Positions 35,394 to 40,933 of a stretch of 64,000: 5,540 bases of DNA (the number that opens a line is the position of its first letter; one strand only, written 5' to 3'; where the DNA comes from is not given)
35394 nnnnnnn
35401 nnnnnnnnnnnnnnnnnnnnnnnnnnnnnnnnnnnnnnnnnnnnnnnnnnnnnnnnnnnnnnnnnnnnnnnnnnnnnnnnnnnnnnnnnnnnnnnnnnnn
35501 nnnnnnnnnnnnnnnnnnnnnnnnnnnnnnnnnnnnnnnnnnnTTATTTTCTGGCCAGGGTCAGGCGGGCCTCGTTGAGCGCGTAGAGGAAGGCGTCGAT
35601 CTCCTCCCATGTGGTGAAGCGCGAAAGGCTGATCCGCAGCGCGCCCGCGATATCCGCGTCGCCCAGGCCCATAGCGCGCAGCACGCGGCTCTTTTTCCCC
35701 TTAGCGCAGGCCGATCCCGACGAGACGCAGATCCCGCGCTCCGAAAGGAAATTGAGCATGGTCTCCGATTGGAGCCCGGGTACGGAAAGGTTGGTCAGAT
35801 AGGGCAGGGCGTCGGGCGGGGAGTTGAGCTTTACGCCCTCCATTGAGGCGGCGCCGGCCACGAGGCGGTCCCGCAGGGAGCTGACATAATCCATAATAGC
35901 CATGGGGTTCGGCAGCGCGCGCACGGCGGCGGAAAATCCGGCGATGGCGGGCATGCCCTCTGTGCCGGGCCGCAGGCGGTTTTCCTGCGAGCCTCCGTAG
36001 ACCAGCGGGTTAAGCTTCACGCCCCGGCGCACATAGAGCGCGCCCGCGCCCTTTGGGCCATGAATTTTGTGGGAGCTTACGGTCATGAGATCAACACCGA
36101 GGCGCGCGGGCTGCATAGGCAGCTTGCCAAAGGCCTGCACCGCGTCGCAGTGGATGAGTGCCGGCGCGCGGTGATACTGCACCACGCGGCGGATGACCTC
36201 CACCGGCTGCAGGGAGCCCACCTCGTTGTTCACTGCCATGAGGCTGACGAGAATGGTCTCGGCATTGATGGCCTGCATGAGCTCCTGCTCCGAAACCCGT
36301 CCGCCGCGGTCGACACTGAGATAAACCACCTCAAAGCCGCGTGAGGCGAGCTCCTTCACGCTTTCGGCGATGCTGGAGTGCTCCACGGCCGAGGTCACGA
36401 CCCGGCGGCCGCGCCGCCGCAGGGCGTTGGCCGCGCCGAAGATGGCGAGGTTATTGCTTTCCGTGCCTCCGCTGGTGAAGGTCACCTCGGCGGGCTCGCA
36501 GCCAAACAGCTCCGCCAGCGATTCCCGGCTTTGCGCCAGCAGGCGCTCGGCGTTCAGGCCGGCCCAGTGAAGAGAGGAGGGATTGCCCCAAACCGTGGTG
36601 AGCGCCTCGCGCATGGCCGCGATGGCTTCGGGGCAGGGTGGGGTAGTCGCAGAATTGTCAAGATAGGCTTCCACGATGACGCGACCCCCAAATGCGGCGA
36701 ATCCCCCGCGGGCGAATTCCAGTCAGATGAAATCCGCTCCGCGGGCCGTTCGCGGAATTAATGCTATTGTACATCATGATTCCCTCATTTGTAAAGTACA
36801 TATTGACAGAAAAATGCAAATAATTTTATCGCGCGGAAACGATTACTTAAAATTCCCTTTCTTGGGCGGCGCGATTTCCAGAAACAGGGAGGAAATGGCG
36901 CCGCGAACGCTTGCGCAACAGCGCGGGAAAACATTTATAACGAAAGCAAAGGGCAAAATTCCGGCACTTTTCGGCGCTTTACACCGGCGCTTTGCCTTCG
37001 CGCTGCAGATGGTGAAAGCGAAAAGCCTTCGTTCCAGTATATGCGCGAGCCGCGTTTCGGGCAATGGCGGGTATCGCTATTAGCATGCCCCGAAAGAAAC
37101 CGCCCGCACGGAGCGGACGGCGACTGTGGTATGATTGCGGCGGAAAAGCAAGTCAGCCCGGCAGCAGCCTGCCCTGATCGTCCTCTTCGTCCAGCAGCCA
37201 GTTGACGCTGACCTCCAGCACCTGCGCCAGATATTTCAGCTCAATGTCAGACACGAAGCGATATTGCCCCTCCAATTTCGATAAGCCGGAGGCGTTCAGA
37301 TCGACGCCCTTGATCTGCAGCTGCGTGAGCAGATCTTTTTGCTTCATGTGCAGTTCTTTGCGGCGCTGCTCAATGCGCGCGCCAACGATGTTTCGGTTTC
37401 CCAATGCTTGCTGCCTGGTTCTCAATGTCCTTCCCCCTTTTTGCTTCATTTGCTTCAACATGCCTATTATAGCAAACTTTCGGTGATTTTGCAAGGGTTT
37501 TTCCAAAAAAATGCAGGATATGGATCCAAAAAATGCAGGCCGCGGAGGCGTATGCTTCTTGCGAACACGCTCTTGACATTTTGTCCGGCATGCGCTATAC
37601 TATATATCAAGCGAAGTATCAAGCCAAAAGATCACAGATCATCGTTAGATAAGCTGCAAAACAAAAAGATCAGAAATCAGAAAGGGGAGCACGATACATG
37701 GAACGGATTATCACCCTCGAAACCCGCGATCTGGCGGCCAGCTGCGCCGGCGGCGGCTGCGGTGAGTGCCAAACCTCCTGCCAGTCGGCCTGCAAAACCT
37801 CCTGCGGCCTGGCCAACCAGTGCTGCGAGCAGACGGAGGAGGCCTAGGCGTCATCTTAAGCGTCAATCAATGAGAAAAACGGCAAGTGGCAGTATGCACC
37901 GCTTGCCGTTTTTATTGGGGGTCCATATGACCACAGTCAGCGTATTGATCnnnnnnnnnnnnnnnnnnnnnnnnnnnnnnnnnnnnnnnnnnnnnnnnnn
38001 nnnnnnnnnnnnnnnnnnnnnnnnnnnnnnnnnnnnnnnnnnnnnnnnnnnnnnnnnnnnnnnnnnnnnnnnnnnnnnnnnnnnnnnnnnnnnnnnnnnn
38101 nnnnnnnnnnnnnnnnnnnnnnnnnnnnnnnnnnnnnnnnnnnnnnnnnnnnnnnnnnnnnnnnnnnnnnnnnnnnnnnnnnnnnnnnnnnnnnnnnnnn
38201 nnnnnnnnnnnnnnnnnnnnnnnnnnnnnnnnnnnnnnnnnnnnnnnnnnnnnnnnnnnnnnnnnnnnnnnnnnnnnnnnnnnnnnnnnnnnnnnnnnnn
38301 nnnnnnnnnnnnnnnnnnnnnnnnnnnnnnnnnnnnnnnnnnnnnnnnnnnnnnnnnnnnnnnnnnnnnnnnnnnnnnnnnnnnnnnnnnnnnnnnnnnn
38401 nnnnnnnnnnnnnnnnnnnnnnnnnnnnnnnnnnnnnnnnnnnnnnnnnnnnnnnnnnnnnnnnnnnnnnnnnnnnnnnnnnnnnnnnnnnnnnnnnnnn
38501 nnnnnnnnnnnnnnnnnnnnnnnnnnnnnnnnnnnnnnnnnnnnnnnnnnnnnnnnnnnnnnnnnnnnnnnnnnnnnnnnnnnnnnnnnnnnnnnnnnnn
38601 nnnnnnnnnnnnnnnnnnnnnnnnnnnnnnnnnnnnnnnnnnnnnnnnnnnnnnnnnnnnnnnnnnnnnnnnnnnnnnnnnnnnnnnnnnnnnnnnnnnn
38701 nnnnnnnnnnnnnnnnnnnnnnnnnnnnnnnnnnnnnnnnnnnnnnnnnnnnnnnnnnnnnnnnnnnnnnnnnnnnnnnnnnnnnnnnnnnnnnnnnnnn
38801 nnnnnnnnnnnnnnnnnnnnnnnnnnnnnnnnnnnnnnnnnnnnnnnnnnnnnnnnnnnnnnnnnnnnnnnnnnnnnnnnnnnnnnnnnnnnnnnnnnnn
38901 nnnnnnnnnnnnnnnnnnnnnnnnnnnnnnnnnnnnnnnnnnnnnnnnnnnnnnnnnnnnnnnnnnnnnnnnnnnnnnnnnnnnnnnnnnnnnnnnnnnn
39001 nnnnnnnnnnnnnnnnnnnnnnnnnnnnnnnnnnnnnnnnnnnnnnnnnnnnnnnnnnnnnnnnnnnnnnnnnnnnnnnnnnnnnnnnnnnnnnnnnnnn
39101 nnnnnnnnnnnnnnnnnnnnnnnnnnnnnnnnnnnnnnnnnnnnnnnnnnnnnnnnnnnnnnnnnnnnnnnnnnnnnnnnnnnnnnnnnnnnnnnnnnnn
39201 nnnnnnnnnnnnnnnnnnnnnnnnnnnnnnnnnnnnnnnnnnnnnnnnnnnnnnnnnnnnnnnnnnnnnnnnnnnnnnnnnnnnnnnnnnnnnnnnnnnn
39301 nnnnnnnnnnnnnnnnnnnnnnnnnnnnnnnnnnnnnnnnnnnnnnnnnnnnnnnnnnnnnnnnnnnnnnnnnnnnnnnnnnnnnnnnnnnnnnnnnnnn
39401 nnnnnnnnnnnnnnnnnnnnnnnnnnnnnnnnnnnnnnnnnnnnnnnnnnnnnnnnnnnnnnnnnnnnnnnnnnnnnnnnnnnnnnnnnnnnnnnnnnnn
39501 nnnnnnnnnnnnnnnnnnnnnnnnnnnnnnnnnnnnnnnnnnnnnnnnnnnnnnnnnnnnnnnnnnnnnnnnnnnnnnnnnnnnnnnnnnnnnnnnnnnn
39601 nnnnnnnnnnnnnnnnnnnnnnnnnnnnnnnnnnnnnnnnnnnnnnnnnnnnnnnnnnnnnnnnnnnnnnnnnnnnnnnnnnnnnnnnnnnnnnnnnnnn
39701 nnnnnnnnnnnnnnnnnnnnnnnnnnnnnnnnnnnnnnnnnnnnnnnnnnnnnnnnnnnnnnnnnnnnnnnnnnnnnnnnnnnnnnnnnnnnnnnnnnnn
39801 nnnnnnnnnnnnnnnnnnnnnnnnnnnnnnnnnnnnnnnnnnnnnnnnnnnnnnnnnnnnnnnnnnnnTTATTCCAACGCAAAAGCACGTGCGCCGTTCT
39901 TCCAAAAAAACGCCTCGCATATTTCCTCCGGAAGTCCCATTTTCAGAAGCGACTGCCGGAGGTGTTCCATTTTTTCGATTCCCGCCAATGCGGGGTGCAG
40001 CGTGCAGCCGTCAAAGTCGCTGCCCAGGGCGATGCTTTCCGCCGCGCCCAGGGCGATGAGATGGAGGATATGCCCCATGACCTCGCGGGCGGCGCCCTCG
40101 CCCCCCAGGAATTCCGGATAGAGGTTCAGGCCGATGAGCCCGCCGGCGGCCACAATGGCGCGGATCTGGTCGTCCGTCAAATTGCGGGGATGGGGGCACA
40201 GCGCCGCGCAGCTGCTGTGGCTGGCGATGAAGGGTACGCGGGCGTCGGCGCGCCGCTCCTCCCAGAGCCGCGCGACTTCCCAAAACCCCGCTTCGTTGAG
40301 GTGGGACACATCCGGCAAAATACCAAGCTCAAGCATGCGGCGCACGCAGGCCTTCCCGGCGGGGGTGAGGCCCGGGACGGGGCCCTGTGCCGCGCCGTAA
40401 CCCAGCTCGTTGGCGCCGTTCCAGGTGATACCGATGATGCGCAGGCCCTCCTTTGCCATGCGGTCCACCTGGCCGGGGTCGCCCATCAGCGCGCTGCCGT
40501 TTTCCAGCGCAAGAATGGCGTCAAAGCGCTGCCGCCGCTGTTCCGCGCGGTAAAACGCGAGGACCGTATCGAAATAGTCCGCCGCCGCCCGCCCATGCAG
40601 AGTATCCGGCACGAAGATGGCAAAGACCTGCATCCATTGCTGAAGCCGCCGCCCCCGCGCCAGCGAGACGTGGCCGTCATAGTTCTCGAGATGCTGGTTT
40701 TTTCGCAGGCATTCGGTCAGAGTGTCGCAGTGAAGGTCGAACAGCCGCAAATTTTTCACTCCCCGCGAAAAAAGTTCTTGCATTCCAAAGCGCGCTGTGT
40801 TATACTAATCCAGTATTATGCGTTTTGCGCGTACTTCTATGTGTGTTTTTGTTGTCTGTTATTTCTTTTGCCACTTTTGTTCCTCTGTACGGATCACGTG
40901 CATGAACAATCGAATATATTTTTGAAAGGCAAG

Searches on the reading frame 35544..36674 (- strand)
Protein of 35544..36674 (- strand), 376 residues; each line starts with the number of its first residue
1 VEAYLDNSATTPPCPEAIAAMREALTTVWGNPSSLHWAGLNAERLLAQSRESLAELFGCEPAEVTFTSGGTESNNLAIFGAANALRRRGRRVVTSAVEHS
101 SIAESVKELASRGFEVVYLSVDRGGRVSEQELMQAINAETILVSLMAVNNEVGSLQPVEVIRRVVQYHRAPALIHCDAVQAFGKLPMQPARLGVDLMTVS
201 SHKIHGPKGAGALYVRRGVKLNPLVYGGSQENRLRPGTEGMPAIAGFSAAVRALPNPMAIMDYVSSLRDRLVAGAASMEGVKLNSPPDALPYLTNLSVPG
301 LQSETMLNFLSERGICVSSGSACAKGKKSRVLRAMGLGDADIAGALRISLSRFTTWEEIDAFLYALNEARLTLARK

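Call 6: search_protein_families(library=ncbifam, proteins=[window:35544-36674:-], max_evalue=0.01)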
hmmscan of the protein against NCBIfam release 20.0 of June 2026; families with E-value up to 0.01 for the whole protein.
window:35544-36674:- (376 aa): 34 families (the best 25 are shown)
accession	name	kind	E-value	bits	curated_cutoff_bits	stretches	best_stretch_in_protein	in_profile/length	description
TIGR03402.1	FeS_nifS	equivalog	1.8e-107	359.4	530.75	1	4-368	2-368/379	cysteine desulfurase NifS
TIGR03235.1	DNA_S_dndA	equivalog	3.1e-94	316.2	480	1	4-350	1-353/353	cysteine desulfurase DndA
TIGR02006.1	IscS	equivalog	7.7e-85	285.3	643.2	1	3-366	5-371/402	IscS subfamily cysteine desulfurase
NF010611.0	PRK14012.1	equivalog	2.3e-84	283.7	548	1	3-364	7-373/406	IscS subfamily cysteine desulfurase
NF002806.0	PRK02948.1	subfamily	2e-83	280.5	304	1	4-368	3-370/381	IscS subfamily cysteine desulfurase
TIGR03403.1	nifS_epsilon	equivalog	6.3e-68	229.3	587.7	1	4-369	2-372/382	NifS family cysteine desulfurase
TIGR01979.1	sufS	subfamily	1.8e-40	139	475.1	1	3-370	20-399/403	SufS family cysteine desulfurase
TIGR01977.1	am_tr_V_EF2568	hypoth_equivalog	1.4e-38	132.9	377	1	4-368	2-375/376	cysteine desulfurase family protein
TIGR01976.1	am_tr_V_VC1184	hypoth_equivalog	1.1e-30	107.2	352.35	1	3-366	20-401/401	cysteine desulfurase-like protein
NF041166.1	f2_encap_cargo1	exception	2.1e-25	89.9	800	2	45-219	290-464/623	family 2A encapsulin nanocompartment cargo protein cysteine desulfurase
NF040779.1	Sec_lyase_SclA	exception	1.9e-21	76.4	525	1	21-368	20-375/378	selenocysteine lyase SclA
NF008126.0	PRK10874.1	equivalog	5.2e-19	68.7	607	1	3-369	21-395/401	cysteine desulfurase CsdA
NF006791.0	PRK09295.1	equivalog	1.5e-17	63.8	661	1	36-229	59-254/406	cysteine desulfurase SufS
TIGR03392.1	FeS_syn_CsdA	equivalog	2.7e-17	63.1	493.6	1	3-217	18-233/398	cysteine desulfurase CsdA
TIGR04343.1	egtE_PLP_lyase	equivalog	1.7e-16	60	400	1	44-225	54-227/370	ergothioneine biosynthesis PLP-dependent enzyme EgtE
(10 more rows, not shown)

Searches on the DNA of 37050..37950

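Call 80: search_rna_families(source=window, start=37050, end=37950, threshold=evalue, max_evalue=1)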
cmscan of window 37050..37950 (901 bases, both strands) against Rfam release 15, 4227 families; matches with E-value up to 1: 1.
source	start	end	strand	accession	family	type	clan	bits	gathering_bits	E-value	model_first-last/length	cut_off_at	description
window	37093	37171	-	RF02631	Hrs13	Gene; sRNA;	-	16.4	52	0.34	1-82/82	no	Hfq-regulated sRNA 13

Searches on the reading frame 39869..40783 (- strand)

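Call 6: search_protein_families(library=ncbifam, proteins=[window:39869-40783:-], max_evalue=0.01)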
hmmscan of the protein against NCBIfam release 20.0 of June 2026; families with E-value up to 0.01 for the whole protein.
window:39869-40783:- (304 aa): 0 families

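Call 11: search_protein_families(library=ncbifam, proteins=[window:39869-40783:-], max_evalue=0.001)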
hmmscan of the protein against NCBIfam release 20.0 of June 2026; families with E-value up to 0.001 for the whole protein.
window:39869-40783:- (304 aa): 0 families

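Call 70: search_protein_families(library=pfam, proteins=[window:39869-40783:-], max_evalue=0.001)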
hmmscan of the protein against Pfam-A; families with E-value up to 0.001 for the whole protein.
window:39869-40783:- (304 aa): 1 family
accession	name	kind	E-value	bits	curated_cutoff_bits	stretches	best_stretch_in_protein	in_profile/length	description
PF01244.27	Peptidase_M19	-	2.3e-62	211.4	26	1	79-301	97-317/319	Membrane dipeptidase (Peptidase family M19)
